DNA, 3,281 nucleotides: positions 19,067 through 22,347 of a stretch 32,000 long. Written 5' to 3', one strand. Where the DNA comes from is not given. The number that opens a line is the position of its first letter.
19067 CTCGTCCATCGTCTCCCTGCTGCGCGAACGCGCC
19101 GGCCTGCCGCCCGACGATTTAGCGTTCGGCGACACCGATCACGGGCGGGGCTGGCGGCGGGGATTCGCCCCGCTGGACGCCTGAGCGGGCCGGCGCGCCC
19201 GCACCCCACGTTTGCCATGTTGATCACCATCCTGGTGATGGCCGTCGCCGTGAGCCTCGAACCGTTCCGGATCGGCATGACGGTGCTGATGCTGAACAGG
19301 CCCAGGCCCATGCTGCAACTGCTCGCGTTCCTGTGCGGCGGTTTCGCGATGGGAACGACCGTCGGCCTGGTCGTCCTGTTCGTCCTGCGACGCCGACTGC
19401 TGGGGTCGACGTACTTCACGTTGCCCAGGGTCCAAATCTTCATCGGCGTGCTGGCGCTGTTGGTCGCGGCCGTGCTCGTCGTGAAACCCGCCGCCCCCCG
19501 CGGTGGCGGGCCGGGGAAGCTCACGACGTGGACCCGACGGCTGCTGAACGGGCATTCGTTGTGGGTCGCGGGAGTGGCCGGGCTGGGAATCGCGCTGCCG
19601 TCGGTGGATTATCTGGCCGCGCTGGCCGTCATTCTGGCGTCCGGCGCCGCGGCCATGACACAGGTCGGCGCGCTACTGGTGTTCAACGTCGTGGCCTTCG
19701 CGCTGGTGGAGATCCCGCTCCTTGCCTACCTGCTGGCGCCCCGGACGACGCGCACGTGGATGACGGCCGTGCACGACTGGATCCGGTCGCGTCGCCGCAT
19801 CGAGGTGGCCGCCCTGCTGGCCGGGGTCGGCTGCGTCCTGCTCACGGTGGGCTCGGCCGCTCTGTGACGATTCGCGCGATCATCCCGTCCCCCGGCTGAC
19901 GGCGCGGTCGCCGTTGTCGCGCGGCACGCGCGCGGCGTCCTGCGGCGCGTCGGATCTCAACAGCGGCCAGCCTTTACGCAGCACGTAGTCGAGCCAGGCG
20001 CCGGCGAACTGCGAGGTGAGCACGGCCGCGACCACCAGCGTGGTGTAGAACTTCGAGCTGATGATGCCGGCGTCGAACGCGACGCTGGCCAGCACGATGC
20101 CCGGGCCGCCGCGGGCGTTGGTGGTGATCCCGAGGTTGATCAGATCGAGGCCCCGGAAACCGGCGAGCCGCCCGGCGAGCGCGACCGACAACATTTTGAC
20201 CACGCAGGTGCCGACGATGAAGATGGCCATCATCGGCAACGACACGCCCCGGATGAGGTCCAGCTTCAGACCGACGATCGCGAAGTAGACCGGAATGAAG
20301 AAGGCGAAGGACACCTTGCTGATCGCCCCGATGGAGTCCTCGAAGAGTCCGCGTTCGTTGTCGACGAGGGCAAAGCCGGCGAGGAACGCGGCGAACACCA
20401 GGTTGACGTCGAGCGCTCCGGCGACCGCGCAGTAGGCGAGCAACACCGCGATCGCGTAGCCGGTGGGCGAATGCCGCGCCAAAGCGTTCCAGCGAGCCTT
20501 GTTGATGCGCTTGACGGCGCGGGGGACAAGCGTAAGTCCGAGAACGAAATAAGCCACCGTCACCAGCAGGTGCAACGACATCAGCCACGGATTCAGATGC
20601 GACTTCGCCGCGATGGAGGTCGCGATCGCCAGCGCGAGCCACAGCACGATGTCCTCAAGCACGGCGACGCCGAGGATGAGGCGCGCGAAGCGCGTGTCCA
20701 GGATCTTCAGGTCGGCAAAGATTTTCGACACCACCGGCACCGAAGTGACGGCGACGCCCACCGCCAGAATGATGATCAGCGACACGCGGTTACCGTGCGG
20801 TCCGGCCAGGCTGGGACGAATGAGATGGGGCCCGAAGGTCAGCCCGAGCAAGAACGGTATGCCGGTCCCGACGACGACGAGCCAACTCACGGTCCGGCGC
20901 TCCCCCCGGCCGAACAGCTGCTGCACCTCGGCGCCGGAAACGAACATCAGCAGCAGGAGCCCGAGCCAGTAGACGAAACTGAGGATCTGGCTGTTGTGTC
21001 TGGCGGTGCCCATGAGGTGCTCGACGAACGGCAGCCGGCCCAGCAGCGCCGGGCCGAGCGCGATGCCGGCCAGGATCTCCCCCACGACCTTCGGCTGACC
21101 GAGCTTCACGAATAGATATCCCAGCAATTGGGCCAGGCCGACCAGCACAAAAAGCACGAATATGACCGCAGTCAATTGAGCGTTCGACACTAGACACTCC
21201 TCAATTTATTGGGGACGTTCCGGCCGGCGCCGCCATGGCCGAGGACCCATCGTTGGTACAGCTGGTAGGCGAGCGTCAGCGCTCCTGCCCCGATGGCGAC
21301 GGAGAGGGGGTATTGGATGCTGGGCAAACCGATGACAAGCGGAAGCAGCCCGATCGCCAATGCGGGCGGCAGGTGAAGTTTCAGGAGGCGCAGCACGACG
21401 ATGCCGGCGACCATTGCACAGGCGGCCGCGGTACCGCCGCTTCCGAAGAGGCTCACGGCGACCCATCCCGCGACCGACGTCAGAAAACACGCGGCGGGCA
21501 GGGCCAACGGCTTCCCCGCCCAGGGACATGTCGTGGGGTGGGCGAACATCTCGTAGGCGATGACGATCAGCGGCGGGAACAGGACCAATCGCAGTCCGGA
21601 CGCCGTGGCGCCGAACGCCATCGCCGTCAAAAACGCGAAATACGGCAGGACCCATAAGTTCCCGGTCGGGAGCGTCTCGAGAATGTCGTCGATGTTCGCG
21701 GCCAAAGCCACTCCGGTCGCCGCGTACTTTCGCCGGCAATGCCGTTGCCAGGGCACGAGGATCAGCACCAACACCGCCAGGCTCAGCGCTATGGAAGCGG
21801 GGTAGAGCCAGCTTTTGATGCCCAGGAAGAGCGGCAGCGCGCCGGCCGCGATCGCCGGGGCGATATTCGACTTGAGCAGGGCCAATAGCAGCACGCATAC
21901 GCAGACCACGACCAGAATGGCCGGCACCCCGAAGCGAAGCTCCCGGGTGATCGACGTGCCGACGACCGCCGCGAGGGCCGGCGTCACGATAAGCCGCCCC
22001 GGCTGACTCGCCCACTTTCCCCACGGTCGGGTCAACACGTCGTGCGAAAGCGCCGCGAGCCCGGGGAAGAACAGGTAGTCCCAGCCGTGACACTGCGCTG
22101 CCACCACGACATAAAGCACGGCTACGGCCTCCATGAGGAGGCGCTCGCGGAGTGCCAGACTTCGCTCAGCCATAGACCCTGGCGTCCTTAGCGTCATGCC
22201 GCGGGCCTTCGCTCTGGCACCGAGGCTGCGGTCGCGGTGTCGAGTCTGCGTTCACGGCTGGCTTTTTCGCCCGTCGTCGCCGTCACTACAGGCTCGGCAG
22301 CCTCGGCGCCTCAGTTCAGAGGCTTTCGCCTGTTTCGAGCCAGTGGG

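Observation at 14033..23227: Sulfation island with scattered sulfolipid-1-type parts: Stf0, PAPS synthesis, FAAL relic, Sap-like membrane protein and a second sulfotransferase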

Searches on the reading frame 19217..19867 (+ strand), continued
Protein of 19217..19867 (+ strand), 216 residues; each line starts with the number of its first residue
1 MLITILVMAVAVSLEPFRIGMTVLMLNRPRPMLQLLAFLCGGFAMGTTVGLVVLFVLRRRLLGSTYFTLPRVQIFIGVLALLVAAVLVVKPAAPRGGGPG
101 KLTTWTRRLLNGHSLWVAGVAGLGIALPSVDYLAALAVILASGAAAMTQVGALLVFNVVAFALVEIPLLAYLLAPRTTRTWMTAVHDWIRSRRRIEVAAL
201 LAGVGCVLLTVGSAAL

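Call 64: search_protein_families(library=pfam, proteins=[L009:11986-12978:-, L078:2685-3101:+, L013:6790-7818:-], max_evalue=5)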
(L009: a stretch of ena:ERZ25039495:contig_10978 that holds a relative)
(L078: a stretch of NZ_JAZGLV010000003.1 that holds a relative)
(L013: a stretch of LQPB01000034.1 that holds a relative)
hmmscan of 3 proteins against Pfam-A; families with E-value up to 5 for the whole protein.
L009:11986-12978:- (330 aa): 1 family
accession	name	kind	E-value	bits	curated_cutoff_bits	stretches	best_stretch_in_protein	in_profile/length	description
PF04982.19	TM_HPP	-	1.2e-07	31.9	27.2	2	6-154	4-157/157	HPP, transmembrane region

L078:2685-3101:+ (138 aa): 1 family
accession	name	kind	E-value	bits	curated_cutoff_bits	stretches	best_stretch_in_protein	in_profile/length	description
PF16101.10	PRIMA1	-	0.35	11.1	38.6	1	109-125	65-81/158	Proline-rich membrane anchor 1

L013:6790-7818:- (342 aa): 16 families
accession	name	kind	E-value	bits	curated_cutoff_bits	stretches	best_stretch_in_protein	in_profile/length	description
PF08242.18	Methyltransf_12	-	1.1e-14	55.3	30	1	109-206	2-98/98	Methyltransferase domain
PF13649.12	Methyltransf_25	-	2.2e-14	54.3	27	1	107-204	1-97/97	Methyltransferase domain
PF08241.18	Methyltransf_11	-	5.2e-14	53.1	21.2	1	109-208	2-95/95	Methyltransferase domain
PF13847.12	Methyltransf_31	-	3.3e-12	46.8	27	1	104-214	4-115/145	Methyltransferase domain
PF13489.12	Methyltransf_23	-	3.7e-10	40.2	27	1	100-220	14-124/164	Methyltransferase domain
PF01209.24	Ubie_methyltran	-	3.1e-05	23.9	20.1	1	102-213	46-156/233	ubiE/COQ5 methyltransferase family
PF02353.26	CMAS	-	3.1e-05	23.9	27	1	98-208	57-164/273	Mycolic acid cyclopropane synthetase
PF07021.18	MetW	-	0.00068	19.8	21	1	103-189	13-93/193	Methionine biosynthesis protein MetW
PF05175.20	MTS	-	0.00087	19.4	23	1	101-210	29-140/170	Methyltransferase small domain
PF05724.17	TPMT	-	0.0027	17.9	26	1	95-140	29-74/218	Thiopurine S-methyltransferase (TPMT)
PF03848.20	TehB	-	0.0054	16.6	20.4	1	100-180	27-109/193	Tellurite resistance protein TehB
PF08003.17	Methyltransf_9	-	0.0059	16.1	23.8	1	99-206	111-215/315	Protein of unknown function (DUF1698)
PF01135.25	PCMT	-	0.011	15.9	20.3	1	102-157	72-128/210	Protein-L-isoaspartate(D-aspartate) O-methyltransferase (PCMT)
PF13578.12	Methyltransf_24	-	0.013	16.8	26.3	1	109-207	2-101/105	Methyltransferase domain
PF05401.17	NodS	-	0.022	15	24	1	102-203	42-139/201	Nodulation protein S (NodS)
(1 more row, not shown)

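Call 67: find_homologous_proteins(query=L078:15167-16630:-, max_evalue=1e-30)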
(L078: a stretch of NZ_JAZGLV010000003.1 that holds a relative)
Query L078:15167-16630:- (487 aa): 1404 proteins with E <= 1e-30 among 8000 candidates; the best 120 are listed.
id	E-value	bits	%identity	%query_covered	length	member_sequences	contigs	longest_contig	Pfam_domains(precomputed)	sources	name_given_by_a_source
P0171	0.0e+0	1032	95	97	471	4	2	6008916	PF00668.26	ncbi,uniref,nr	ncbi:acyltransferase [Mycobacterium saskatchewanense]|uniref:Acyltransferase n=1 Tax=Mycobacterium s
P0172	2.3e-265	899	82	97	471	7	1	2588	PF00668.26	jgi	jgi:mycolipenoyl-CoA---2-(long-chain-fatty acyl)-trehalose mycolipenoyltransferase / long-chain-acyl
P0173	2.6e-263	892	82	97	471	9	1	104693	PF00668.26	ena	-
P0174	1.6e-262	890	80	97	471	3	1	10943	PF00668.26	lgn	-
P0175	2.0e-262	889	80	97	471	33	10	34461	PF00668.26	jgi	jgi:hypothetical protein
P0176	5.1e-262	888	81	97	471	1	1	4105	PF00668.26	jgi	-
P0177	6.5e-262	888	81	97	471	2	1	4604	PF00668.26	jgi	jgi:mycolipenoyl-CoA---2-(long-chain-fatty acyl)-trehalose mycolipenoyltransferase / long-chain-acyl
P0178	1.5e-260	883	80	97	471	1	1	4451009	PF00668.26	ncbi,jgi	ncbi:acyltransferase, partial [Mycobacterium numidiamassiliense]|jgi:hypothetical protein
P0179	2.3e-260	882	80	97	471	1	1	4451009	PF00668.26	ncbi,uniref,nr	ncbi:condensation domain-containing protein [Mycobacterium numidiamassiliense]|uniref:condensation d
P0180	3.3e-260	882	81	97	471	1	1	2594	PF00668.26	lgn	-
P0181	1.0e-259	880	80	97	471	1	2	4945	PF00668.26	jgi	-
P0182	7.0e-259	878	80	97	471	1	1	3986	PF00668.26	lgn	-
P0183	4.0e-258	875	80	97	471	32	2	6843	PF00668.26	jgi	jgi:mycolipenoyl-CoA---2-(long-chain-fatty acyl)-trehalose mycolipenoyltransferase / long-chain-acyl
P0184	6.0e-258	874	80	97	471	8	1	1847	PF00668.26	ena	-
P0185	2.1e-257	873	79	97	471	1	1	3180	PF00668.26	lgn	-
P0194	1.7e-252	856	77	97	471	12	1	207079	PF00668.26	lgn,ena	-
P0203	1.4e-240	817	75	97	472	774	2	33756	PF00668.26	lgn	-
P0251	1.8e-220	751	68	96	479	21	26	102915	PF00668.26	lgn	-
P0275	6.5e-213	726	65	98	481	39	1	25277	PF00668.26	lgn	-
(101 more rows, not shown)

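Call 68: list_cluster_members(proteins=[P0203, P0251, P0275, P0194])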
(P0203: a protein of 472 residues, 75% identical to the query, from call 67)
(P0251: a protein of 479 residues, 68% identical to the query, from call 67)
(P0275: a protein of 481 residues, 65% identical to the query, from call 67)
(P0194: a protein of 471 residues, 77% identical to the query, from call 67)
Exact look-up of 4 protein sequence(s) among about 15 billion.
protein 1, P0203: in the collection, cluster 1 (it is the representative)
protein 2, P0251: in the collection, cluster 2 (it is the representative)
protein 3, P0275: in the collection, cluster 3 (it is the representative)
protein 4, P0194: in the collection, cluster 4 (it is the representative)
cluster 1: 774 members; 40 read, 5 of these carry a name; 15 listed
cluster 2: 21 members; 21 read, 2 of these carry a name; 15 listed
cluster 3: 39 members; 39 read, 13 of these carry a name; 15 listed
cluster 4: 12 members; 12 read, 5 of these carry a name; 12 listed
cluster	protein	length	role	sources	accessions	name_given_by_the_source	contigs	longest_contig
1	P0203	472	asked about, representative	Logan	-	-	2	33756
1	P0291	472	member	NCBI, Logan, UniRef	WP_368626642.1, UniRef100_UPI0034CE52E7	acyltransferase PapA3 [Mycobacterium tuberculosis] | acyltransferase PapA3 n=1 Tax=Mycobacterium tuberculosis TaxID=1773 RepID=UPI0034CE52E7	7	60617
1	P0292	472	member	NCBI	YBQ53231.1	acyltransferase PapA3 [Mycobacterium tuberculosis]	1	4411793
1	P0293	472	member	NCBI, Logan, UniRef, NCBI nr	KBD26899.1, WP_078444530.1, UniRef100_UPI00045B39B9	polyketide synthase associated protein PapA3 [Mycobacterium tuberculosis M2141] | acyltransferase PapA3 n=1 Tax=Mycobacterium tuberculosis TaxID=1773 RepID=UPI00045B39B9 | acyltransferase PapA3 [Mycobacterium tuberculosis]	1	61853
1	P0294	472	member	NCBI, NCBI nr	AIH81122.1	acyltransferase [Mycobacterium tuberculosis]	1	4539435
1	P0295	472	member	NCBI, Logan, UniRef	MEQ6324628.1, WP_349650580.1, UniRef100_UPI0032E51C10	acyltransferase PapA3 [Mycobacterium canetti] | acyltransferase PapA3 n=1 Tax=Mycobacterium canetti TaxID=78331 RepID=UPI0032E51C10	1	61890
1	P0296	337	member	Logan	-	-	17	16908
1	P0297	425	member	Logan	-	-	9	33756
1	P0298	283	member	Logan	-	-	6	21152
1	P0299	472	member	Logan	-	-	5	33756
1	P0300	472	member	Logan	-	-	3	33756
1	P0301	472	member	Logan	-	-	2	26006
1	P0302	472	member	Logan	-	-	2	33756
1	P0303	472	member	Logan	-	-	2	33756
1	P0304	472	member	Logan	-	-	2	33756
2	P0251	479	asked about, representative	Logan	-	-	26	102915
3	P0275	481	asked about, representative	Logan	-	-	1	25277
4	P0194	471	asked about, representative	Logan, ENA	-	-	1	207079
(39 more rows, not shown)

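Call 69: find_encoding_contigs(protein=P0203, flank=10000, max_places=1)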
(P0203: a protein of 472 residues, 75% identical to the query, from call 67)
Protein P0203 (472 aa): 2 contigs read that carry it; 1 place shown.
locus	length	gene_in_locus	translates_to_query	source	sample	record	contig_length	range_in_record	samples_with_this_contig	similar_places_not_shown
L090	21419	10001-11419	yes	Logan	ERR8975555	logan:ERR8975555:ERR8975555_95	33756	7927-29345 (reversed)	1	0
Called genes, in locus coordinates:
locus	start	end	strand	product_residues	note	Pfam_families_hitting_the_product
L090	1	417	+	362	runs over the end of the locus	PF00155:Aminotran_1_2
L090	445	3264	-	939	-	PF04851:ResIII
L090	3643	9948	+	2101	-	PF00109:ketoacyl-synt, PF02801:Ketoacyl-synt_C, PF16197:KAsynt_C_assoc, PF00698:Acyl_transf_1, PF21089:PKS_DH_N, PF14765:PS-DH, PF08240:ADH_N, PF00107:ADH_zinc_N, +7 more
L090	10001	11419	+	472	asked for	PF00668:Condensation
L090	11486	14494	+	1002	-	PF03176:MMPL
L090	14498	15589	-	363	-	PF08237:PE-PPE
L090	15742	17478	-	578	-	PF00501:AMP-binding, PF23024:AMP-dom_DIP2-like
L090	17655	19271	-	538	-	PF13556:HTH_30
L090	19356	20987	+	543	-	PF00171:Aldedh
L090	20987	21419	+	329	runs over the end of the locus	PF01619:Pro_dh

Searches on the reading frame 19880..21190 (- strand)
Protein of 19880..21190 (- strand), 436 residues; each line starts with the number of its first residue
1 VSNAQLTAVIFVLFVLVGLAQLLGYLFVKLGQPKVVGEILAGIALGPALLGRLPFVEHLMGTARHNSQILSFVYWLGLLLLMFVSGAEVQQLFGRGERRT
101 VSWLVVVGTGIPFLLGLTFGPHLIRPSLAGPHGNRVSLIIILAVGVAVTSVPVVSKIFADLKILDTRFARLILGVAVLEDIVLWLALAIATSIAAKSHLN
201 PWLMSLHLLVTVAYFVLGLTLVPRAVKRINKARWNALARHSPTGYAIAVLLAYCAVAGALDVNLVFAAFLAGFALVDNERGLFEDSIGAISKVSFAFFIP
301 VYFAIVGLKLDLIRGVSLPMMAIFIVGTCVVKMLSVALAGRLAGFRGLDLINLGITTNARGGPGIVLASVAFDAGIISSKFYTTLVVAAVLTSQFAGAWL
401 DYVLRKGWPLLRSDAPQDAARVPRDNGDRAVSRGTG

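Call 4: search_protein_families(library=pfam, proteins=[window:19880-21190:-], max_evalue=0.01)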
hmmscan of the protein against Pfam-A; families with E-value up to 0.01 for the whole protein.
window:19880-21190:- (436 aa): 1 family
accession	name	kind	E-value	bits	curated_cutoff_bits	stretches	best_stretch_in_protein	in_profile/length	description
PF00999.27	Na_H_Exchanger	-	3.5e-42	145.1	26.2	1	22-405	6-374/375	Sodium/hydrogen exchanger, transmembrane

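Call 5: search_protein_families(library=ncbifam, proteins=[window:19880-21190:-], max_evalue=0.01)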
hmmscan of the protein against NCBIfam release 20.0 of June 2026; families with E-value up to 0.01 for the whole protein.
window:19880-21190:- (436 aa): 2 families
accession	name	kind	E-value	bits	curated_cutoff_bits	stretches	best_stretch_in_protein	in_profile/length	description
TIGR00932.1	2a37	subfamily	6.7e-36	124.2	238.3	1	20-311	4-275/275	monovalent cation:proton antiporter-2 (CPA2) family protein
NF045626.1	FeTrans_MagA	equivalog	8.9e-10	38.1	700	1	4-400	6-374/386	iron transporter MagA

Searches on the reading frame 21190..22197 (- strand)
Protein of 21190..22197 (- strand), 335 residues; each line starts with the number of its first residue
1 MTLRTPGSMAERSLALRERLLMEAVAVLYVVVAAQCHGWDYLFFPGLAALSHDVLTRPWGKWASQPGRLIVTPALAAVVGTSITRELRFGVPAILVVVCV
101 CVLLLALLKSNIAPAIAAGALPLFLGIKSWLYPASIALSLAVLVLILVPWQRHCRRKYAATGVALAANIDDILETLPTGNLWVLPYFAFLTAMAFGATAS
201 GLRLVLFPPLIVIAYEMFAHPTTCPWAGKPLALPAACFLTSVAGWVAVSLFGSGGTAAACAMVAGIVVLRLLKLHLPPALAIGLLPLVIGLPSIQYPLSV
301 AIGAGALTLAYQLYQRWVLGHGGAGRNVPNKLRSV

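Call 4: search_protein_families(library=pfam, proteins=[window:21190-22197:-], max_evalue=0.01)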
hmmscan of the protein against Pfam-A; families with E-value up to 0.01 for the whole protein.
window:21190-22197:- (335 aa): 0 families

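Call 5: search_protein_families(library=ncbifam, proteins=[window:21190-22197:-], max_evalue=0.01)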
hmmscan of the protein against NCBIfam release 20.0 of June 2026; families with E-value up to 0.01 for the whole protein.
window:21190-22197:- (335 aa): 1 family
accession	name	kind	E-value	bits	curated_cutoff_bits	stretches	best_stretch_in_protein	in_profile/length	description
NF050801.1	ProtGlycPglB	equivalog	0.0051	15.3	1300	1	94-148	155-210/713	undecaprenyl-diphosphooligosaccharide--protein glycotransferase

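Call 42: search_protein_families(library=ncbifam, proteins=[window:21190-22173:-], max_evalue=0.00001)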
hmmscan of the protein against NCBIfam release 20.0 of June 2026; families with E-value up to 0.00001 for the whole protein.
window:21190-22173:- (327 aa): 0 families

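Call 43: search_protein_families(library=pfam, proteins=[window:21190-22173:-], max_evalue=0.001)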
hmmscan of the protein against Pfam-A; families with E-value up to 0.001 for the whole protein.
window:21190-22173:- (327 aa): 0 families

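Call 64: search_protein_families(library=pfam, proteins=[window:21190-22173:-], max_evalue=5)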
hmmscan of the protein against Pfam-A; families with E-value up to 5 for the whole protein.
window:21190-22173:- (327 aa): 2 families
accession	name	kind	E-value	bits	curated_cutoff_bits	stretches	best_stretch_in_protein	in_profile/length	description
PF04982.19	TM_HPP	-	0.61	10.1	27.2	2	55-150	56-156/157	HPP, transmembrane region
PF06522.17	B12D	-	0.84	9.5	21.5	1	288-306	7-25/54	NADH-ubiquinone reductase complex 1 MLRQ subunit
